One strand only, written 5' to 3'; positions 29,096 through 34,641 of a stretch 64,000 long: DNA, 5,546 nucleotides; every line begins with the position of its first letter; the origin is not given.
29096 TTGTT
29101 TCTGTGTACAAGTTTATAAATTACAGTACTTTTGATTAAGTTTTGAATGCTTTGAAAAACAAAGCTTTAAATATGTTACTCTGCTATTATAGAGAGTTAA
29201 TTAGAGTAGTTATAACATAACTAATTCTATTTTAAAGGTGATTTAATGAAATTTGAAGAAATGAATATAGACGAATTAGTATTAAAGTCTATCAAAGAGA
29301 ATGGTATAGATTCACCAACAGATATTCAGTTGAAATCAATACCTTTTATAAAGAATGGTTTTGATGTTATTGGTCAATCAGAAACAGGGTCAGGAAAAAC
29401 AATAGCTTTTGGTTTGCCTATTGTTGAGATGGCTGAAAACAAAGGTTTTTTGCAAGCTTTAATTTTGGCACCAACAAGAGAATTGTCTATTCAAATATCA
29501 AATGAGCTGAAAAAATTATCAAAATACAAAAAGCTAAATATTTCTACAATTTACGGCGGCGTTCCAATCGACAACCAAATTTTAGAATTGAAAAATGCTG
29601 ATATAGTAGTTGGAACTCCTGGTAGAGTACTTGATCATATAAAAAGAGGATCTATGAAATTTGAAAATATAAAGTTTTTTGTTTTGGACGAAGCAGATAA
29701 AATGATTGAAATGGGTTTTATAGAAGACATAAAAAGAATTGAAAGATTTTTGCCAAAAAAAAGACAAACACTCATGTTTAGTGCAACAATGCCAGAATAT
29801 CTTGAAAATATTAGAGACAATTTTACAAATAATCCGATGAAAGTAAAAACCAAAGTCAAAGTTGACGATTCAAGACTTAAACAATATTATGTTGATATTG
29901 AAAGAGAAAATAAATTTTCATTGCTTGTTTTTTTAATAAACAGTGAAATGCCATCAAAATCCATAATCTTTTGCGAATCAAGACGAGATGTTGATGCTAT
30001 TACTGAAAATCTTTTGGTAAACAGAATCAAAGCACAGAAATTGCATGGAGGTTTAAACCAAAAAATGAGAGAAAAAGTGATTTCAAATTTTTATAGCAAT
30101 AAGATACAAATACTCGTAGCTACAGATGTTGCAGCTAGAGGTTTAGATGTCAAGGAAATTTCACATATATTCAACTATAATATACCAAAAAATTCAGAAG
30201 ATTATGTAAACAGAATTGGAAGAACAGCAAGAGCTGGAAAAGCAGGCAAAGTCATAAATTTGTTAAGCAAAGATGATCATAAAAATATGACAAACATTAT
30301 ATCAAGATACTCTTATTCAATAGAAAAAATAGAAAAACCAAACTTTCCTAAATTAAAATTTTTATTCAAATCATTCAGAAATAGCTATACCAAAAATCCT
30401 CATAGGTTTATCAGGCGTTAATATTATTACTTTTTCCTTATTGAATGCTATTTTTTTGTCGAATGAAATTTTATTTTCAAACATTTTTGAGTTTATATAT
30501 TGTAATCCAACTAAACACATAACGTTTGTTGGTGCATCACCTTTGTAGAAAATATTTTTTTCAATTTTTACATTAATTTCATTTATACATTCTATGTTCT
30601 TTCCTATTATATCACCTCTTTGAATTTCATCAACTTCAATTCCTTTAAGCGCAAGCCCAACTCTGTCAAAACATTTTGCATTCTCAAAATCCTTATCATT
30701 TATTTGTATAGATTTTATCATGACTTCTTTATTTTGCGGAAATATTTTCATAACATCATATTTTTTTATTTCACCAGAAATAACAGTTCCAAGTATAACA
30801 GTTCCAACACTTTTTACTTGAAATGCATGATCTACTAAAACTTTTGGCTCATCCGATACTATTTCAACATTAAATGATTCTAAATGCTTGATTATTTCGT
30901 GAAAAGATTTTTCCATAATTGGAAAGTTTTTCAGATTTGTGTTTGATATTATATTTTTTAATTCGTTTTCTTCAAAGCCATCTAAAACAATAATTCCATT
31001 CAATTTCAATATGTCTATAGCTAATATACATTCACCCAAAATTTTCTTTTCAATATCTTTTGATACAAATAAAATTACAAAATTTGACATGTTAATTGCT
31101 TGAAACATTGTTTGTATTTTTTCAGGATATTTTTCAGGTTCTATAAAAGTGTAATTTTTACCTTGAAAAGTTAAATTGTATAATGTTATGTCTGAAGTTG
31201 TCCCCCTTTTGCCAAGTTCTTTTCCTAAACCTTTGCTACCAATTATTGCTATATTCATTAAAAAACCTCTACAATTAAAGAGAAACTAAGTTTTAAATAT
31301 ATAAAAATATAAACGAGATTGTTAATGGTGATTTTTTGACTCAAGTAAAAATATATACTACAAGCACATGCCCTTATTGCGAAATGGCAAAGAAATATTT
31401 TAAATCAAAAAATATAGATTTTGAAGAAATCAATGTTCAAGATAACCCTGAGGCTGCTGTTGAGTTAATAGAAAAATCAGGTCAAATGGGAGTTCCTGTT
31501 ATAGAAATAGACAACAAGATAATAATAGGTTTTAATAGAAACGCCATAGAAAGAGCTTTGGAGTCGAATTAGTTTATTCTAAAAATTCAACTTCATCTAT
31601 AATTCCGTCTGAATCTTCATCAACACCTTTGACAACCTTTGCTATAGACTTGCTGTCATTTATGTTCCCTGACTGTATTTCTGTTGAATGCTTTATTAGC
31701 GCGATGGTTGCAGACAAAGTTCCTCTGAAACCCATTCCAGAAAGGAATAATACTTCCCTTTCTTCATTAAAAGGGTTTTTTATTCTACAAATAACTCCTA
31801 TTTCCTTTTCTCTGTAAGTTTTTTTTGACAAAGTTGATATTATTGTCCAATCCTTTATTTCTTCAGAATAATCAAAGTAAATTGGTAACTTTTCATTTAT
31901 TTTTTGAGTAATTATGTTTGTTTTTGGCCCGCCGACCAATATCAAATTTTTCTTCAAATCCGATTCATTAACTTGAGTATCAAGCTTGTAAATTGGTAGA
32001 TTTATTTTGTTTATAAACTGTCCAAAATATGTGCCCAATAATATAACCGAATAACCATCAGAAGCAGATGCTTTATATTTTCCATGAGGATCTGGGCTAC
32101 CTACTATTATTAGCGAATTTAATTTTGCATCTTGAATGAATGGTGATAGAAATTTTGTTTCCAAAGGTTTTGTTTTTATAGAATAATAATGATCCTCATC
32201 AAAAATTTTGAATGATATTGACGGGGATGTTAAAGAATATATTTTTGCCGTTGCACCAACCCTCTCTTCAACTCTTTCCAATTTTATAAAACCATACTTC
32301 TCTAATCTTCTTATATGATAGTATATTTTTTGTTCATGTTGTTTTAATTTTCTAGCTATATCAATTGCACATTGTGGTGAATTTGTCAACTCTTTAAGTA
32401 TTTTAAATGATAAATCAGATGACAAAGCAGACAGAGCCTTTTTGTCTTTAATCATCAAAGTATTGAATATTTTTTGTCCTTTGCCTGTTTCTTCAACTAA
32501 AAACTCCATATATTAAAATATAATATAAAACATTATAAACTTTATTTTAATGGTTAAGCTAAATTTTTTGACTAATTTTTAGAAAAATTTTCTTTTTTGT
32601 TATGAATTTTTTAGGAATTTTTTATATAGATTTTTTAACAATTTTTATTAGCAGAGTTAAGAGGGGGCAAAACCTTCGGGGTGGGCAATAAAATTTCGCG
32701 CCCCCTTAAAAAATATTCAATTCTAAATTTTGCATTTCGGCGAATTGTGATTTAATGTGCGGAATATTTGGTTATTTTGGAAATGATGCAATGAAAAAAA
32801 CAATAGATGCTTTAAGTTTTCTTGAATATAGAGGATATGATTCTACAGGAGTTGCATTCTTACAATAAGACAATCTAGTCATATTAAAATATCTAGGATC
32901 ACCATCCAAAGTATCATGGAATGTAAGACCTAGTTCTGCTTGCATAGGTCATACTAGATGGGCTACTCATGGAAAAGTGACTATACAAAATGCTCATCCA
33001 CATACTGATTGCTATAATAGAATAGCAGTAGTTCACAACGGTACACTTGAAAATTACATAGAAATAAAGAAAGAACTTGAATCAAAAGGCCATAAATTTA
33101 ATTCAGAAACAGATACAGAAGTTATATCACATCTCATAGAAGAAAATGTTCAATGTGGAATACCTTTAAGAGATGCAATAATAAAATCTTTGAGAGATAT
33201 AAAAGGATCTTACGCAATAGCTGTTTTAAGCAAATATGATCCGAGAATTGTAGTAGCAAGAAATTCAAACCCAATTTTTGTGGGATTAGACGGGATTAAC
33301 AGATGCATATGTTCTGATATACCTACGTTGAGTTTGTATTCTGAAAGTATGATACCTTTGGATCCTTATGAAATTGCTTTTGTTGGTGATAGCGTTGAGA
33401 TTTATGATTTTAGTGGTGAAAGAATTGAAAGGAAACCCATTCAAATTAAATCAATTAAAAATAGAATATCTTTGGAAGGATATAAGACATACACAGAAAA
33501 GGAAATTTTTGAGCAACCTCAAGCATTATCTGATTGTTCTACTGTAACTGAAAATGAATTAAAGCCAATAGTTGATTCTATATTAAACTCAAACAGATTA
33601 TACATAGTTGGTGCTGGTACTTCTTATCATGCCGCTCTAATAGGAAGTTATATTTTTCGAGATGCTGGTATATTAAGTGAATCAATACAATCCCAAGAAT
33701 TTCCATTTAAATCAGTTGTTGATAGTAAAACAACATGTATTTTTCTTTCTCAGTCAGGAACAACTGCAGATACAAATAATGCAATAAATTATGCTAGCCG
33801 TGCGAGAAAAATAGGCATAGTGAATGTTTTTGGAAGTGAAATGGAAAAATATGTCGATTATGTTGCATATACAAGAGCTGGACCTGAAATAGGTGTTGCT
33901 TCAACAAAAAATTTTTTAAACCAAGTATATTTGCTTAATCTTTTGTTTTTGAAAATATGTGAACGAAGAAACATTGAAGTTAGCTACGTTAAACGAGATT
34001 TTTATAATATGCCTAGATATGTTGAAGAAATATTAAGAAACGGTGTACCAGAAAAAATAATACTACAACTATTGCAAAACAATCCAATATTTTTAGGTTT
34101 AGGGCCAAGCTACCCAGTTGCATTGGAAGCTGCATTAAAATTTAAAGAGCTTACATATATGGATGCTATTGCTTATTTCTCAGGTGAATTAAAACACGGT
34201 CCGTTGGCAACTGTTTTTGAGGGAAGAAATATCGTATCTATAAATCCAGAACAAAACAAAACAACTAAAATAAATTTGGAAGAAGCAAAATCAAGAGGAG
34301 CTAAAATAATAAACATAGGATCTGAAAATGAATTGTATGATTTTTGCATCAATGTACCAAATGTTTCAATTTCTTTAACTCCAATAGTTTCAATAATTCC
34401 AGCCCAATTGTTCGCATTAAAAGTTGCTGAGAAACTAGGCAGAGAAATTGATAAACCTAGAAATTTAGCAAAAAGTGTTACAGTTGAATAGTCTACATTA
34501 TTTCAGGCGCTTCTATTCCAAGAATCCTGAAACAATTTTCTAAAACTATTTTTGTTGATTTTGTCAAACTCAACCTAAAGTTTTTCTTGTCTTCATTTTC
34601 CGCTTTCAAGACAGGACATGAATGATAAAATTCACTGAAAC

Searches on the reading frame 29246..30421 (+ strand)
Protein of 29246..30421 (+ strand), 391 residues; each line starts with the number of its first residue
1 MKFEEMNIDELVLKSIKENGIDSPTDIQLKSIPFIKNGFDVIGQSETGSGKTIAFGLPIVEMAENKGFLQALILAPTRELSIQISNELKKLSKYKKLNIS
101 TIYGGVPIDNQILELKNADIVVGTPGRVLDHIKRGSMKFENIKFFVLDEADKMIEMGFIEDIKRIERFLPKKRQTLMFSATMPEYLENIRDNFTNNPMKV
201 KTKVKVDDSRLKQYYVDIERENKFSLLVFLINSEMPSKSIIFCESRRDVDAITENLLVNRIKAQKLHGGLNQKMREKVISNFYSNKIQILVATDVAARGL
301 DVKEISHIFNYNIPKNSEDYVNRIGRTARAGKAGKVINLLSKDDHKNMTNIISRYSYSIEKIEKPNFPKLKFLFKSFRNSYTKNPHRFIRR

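Call 70: search_protein_families(library=pfam, proteins=[window:29246-30421:+], max_evalue=0.0001)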
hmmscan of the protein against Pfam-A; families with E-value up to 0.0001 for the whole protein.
window:29246-30421:+ (391 aa): 3 families
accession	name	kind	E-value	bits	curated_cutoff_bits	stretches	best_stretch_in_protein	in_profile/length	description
PF00270.35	DEAD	-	2e-49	168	26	1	25-188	1-166/167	DEAD/DEAH box helicase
PF00271.37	Helicase_C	-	1.6e-31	109.2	23.5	1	223-331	2-110/110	Helicase conserved C-terminal domain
PF04851.21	ResIII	-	8.8e-11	42.4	22.5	1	40-183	25-163/164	Type III restriction enzyme, res subunit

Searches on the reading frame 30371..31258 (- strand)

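Call 70: search_protein_families(library=pfam, proteins=[window:30371-31258:-], max_evalue=0.0001)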
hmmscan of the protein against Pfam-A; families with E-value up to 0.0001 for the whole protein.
window:30371-31258:- (295 aa): 1 family
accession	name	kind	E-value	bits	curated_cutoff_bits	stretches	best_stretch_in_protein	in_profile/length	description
PF03144.31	GTP_EFTU_D2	-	1e-12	48.8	30.3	1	152-218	1-72/73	Elongation factor Tu domain 2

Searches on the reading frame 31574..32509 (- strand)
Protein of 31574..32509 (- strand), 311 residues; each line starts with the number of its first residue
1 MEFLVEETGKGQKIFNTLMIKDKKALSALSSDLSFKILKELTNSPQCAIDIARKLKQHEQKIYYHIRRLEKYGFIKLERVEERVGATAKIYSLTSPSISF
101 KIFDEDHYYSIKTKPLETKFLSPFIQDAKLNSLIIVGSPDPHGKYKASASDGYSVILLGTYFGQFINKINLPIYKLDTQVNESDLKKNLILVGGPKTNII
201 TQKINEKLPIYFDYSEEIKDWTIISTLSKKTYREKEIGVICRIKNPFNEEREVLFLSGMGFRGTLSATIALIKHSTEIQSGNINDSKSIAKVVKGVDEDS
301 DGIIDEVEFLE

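Call 69: search_protein_families(library=pfam, proteins=[window:31574-32509:-], max_evalue=0.0001)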
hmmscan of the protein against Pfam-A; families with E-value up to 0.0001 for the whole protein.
window:31574-32509:- (311 aa): 3 families
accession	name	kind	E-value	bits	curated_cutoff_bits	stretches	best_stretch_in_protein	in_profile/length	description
PF05124.17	S_layer_C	-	1e-10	42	23.9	1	166-273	89-175/177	S-layer like family, outer domain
PF12840.13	HTH_20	-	2e-06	28.1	27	1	29-77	1-50/51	Helix-turn-helix domain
PF01022.26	HTH_5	-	2.1e-05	24.7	22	1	36-76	6-46/47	Bacterial regulatory protein, arsR family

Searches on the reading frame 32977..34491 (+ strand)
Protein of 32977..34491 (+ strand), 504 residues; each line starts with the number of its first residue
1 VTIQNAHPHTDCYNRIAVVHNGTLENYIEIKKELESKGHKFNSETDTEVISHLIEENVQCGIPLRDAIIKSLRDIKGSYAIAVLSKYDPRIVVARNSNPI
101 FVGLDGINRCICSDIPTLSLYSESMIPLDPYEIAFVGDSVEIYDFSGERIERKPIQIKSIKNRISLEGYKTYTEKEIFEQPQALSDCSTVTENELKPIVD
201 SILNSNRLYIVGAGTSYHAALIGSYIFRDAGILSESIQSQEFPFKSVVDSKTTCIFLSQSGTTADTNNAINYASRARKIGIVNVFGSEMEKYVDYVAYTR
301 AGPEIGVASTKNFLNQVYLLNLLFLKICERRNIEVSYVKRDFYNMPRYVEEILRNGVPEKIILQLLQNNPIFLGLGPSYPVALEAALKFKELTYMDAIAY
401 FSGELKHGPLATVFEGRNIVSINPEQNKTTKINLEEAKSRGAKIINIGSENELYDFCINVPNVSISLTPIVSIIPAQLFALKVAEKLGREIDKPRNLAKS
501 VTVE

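Call 45: search_protein_families(library=pfam, proteins=[window:32977-34491:+], max_evalue=0.001)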
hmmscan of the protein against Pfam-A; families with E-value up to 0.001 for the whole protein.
window:32977-34491:+ (504 aa): 3 families
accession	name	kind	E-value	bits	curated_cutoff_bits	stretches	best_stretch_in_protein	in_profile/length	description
PF01380.27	SIS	-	4.8e-35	120.7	25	2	202-325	2-130/131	SIS domain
PF13537.11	GATase_7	-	7e-16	58.8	25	1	8-113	15-116/123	Glutamine amidotransferase domain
PF13522.11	GATase_6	-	4.6e-13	49.8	27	1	5-104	28-120/130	Glutamine amidotransferase domain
